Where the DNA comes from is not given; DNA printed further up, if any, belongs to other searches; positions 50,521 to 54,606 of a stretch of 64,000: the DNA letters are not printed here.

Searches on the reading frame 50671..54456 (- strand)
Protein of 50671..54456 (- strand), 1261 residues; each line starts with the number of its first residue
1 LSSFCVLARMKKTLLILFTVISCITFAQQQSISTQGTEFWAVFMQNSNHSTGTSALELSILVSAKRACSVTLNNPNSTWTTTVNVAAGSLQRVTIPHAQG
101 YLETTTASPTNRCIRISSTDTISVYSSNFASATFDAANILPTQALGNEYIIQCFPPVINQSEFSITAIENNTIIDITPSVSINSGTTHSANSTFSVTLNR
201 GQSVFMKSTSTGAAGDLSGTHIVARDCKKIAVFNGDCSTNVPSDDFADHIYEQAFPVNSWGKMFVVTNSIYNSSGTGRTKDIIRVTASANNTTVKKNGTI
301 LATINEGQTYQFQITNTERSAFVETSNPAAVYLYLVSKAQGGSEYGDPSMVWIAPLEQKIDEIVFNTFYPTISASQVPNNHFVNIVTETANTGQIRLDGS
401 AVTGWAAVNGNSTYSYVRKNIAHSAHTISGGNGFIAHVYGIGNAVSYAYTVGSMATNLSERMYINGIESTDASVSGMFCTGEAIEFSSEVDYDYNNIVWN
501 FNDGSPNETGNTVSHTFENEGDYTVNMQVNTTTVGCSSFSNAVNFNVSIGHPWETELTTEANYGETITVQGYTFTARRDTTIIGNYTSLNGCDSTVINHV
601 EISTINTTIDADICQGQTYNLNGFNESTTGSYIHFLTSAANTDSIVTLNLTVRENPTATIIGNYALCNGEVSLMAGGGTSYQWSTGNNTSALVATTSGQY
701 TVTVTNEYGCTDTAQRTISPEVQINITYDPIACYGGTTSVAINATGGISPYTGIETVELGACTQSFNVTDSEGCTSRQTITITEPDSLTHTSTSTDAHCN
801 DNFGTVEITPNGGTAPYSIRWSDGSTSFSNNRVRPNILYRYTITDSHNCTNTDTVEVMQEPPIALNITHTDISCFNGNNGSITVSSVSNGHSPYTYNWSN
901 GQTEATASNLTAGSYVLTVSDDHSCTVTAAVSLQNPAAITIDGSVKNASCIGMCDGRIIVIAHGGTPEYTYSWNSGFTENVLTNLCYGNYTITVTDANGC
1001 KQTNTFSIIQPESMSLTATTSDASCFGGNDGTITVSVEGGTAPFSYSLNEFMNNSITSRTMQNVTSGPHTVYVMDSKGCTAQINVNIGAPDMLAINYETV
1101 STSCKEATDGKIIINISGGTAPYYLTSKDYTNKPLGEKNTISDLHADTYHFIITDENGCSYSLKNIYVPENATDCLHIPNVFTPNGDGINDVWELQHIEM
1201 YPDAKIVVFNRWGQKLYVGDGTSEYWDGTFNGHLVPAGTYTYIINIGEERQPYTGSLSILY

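Call 74: search_protein_families(library=pfam, proteins=[window:50671-54456:-], max_evalue=0.001)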
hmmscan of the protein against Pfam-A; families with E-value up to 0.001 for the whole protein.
window:50671-54456:- (1261 aa): 7 families
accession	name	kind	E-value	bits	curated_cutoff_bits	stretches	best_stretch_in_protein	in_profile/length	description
PF17517.7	IgGFc_binding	-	4.8e-62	210.3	25.6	1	135-440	1-297/297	IgGFc binding protein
PF13573.12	SprB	-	4.8e-43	144.9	28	5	1017-1049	1-33/37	SprB repeat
PF13585.12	CHU_C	-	1.2e-24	86.7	27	1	1177-1259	2-86/86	CHU_C Type IX secretion signal domain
PF18911.6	PKD_4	-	6e-09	36.3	27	1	481-537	17-75/85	PKD domain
PF00801.26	PKD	-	4.3e-08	33.5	23.5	1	472-530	6-66/80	PKD domain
PF06832.18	BiPBP_C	-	1.8e-06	28.2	26.8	0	1029-1085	31-90/90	Penicillin-Binding Protein C-terminus Family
PF08940.17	DUF1918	-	0.00021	21.3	24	0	805-828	25-49/58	Domain of unknown function (DUF1918)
